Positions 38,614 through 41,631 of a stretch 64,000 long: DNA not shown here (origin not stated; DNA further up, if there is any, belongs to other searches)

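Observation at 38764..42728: A 905-aa orphan protein with two degenerate HATPase-like domains lies directly downstream of a D,D-carboxypeptidase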

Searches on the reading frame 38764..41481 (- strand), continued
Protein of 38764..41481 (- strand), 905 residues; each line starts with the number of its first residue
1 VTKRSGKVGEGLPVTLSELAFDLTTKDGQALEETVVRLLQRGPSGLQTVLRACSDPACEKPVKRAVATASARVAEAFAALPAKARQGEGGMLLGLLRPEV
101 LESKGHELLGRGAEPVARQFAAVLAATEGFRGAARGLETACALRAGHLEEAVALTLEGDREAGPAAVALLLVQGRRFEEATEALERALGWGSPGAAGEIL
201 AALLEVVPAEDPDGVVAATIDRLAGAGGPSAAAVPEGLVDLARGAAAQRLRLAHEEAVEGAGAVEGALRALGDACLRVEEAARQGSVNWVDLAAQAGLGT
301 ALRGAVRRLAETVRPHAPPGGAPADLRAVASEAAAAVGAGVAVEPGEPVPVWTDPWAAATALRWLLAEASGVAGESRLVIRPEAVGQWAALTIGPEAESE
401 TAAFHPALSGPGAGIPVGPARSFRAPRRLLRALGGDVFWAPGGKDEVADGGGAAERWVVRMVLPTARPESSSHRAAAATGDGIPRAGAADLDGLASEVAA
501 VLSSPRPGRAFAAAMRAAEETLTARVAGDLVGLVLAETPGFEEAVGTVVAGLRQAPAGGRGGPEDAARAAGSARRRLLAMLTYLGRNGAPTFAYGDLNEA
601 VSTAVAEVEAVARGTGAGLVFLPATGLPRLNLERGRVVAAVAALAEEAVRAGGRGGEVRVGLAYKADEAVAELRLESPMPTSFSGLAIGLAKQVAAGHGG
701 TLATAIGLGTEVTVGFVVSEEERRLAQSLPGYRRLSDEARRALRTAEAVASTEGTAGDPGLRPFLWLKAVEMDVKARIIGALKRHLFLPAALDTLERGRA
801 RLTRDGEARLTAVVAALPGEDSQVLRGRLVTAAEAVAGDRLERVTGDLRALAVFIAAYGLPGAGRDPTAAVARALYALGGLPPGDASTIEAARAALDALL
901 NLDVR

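Call 69: predict_structure(alignment_id=A5)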
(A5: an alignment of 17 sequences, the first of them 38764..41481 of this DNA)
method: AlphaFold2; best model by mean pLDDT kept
length: 905 residues; sequences in the alignment: 17
mean_pLDDT: 84.5   pTM: 0.73
mean pLDDT of the five models: 84.5, 83.4, 82.7, 81.9, 81.7
residues with pLDDT >= 90: 412; 70-90: 385; 50-70: 55; < 50: 53
segments of 3 or more residues with pLDDT < 50: 1-11, 229-232, 409-420, 446-452, 471-487
pLDDT, mean of each block of 10 residues (from residue 1): 36 80 92 94 92 92 94 91 78 90 85 85 88 86 82 79 76 87 85 83 81 86 70 72 91 87 92 93 77 84 90 80 93 89 92 91 89 83 90 78 58 45 78 84 54 68 81 34 49 90 86 89 85 89 88 65 84 92 81 91 95 92 92 93 95 93 88 94 92 90 91 92 86 90 92 74 96 92 91 83 93 92 94 93 93 95 88 96 92 94 64
secondary structure, 60 per line:
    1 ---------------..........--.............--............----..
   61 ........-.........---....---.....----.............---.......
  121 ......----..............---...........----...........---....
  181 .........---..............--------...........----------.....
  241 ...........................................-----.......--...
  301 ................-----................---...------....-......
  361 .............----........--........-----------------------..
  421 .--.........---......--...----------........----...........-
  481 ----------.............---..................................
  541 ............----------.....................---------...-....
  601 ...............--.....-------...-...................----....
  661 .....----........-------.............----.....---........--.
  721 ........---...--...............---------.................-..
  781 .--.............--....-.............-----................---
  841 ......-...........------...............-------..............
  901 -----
elements in order (helices of 4 or more, strands of 3 or more residues): H16-25 H28-40 H43-54 H59-68 H70-78 H82-85 H89-93 H98-110 H114-126 H131-144 H148-158 H163-173 H177-189 H193-206 H215-225 H236-283 H289-295 H298-316 E322-325 H326-337 E341-343 E350-353 H355-373 E378-385 E388-395 H424-432 E436-441 E457-464 H469-479 H491-503 H507-552 H563-583 E593-595 H597-615 E618-622 E630-632 H634-652 E657-665 E670-677 H685-697 E702-706 E710-717 H720-728 H737-751 H761-777 H784-794 E799-802 H804-816 H822-837 H841-846 H848-858 H865-879 H887-900

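Call 71: fold_search(model_id=the predicted structure, library=pdb)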
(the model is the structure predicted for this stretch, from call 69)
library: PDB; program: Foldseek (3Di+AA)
matches with E <= 10: 601; with E <= 0.001: 53
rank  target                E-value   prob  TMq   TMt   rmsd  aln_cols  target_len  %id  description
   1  4kp4_B                6.1e-05  1.00  0.15  0.49   8.7       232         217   16  Deciphering cis-trans directionality and visualizing autophosphorylation in histidine kinases. (released 2014-02-12)
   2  9jfj_D                7.5e-05  1.00  0.14  0.48  17.8       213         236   21  Crystal structure of the cytoplasmic domain of ZraS in ADP-bound form (released 2025-03-26)
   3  9jfj_A                7.8e-05  1.00  0.15  0.51   7.7       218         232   20  Crystal structure of the cytoplasmic domain of ZraS in ADP-bound form (released 2025-03-26)
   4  7ltq_B                1.3e-04  1.00  0.13  0.46  15.2       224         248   17  Crystal Structure of a histidine kinase from Burkholderia ambifaria MC40-6 (released 2021-03-17)
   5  5uht_A                1.5e-04  1.00  0.16  0.54   3.8       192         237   17  Structure of the Thermotoga maritima HK853-BeF3-RR468 complex at pH 5.0 (released 2017-12-27)
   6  6rh0_B                1.6e-04  1.00  0.18  0.59   5.0       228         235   14  Revisiting pH-gated conformational switch. Complex HK853-RR468 pH 5.5 (released 2020-02-19)
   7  9a5d_A                1.6e-04  1.00  0.15  0.22  25.3       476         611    9  Integrative model of WALK-YYCH by crosslinking MS and deep learning (released 2024-09-18)
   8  4kp4_A                1.8e-04  1.00  0.14  0.48   9.8       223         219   15  Deciphering cis-trans directionality and visualizing autophosphorylation in histidine kinases. (released 2014-02-12)
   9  6azr_A                1.9e-04  1.00  0.16  0.54   4.0       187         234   16  Crystal structure of the T264A HK853cp-BeF3-RR468 complex (released 2017-12-27)
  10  6rh7_B                2.5e-04  1.00  0.18  0.58   5.8       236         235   14  Revisiting pH-gated conformational switch. Complex HK853 mutant H260A -RR468 mutant D53A pH 7.5 (released 2020-02-19)
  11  9jfj_C                2.5e-04  1.00  0.16  0.53   6.9       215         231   19  Crystal structure of the cytoplasmic domain of ZraS in ADP-bound form (released 2025-03-26)
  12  8a6x_B                2.6e-04  1.00  0.14  0.33  25.8       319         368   15  Crystal structure of a chimeric LOV-Histidine kinase SB2F1 (asymmetrical variant, trigonal form with long c axis) (released 2024-01-10)
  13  4r3a_A                2.7e-04  1.00  0.13  0.35  17.7       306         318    9  Erythrobacter litoralis EL346 blue-light activated histidine kinase (released 2014-12-03)
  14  7ltq_A                2.8e-04  1.00  0.13  0.44  15.0       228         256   17  Crystal Structure of a histidine kinase from Burkholderia ambifaria MC40-6 (released 2021-03-17)
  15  7ltq_D                2.9e-04  1.00  0.13  0.44  15.3       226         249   17  Crystal Structure of a histidine kinase from Burkholderia ambifaria MC40-6 (released 2021-03-17)
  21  4q20_A                4.5e-04  1.00  0.19  0.66   4.0       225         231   17  Crystal structure of a C-terminal part of tyrosine kinase (DivL) from Caulobacter crescentus CB15 at 2.50 A resolution (released 2014-04-23)
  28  4q20_B                5.5e-04  1.00  0.18  0.63   4.1       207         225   18  Crystal structure of a C-terminal part of tyrosine kinase (DivL) from Caulobacter crescentus CB15 at 2.50 A resolution (released 2014-04-23)
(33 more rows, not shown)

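Call 75: search_protein_families(library=padloc, proteins=[window:38764-41481:-, P0010, P0008, P0007], max_evalue=1)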
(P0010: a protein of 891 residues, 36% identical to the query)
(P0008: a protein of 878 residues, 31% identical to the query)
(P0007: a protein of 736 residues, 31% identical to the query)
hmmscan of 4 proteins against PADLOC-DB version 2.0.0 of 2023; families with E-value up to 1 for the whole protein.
window:38764-41481:- (905 aa): 0 families

P0010 (891 aa): 0 families

P0008 (878 aa): 0 families

P0007 (736 aa): 0 families

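Call 76: find_encoding_contigs(protein=P0012, flank=8000, max_places=1)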
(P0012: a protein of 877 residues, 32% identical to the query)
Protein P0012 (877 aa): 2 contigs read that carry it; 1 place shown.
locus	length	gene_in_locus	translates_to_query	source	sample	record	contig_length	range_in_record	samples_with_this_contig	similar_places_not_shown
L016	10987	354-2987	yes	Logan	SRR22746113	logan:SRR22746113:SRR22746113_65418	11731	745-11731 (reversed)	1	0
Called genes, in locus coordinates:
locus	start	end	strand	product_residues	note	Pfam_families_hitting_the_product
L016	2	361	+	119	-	?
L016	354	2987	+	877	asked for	-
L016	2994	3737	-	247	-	PF01522:Polysacc_deac_1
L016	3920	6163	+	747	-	PF00270:DEAD, PF04851:ResIII (weak), PF00271:Helicase_C, PF22982:WHD_HRQ1, PF09369:MZB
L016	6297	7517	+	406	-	PF13482:RNase_H_2, PF13424:TPR_12 (faint), PF13428:TPR_14 (faint)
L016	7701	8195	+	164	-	PF01475:FUR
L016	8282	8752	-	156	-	PF22381:Staph_reg_Sar_Rot, PF01047:MarR, PF12802:MarR_2, PF13463:HTH_27 (weak)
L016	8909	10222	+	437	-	PF00919:UPF0004, PF04055:Radical_SAM, PF18693:TRAM_2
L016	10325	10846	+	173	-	-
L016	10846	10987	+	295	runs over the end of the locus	?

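Call 77: find_encoding_contigs(protein=P0017, flank=8000, max_places=1)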
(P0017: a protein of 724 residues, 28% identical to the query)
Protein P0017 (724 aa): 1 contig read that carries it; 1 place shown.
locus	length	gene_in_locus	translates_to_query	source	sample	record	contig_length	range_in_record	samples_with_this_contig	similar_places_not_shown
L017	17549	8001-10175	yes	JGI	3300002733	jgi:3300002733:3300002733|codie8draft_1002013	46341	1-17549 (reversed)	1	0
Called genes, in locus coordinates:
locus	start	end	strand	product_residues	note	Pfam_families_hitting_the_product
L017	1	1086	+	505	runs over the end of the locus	PF06506:PrpR_N, PF00158:Sigma54_activat, PF14532:Sigma54_activ_2, PF25601:AAA_lid_14, PF02954:HTH_8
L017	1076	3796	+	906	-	PF03699:UPF0182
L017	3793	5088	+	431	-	PF01336:tRNA_anti-codon, PF00152:tRNA-synt_2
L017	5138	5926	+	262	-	PF12844:HTH_19, PF13413:HTH_25, PF13560:HTH_31 (weak), PF13464:RodZ_C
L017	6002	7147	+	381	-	PF00768:Peptidase_S11, PF07943:PBP5_C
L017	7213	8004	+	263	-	PF00142:Fer4_NifH (faint), PF01656:CbiA, PF02374:ArsA_ATPase, PF06564:CBP_BcsQ (faint), PF10609:ParA (weak), PF13614:AAA_31, PF16575:CLP1_P (faint)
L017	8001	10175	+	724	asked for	-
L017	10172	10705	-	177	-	-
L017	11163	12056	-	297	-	PF13482:RNase_H_2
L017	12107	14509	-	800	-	-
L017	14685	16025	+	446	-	PF00919:UPF0004, PF04055:Radical_SAM, PF18693:TRAM_2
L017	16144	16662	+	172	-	-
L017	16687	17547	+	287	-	?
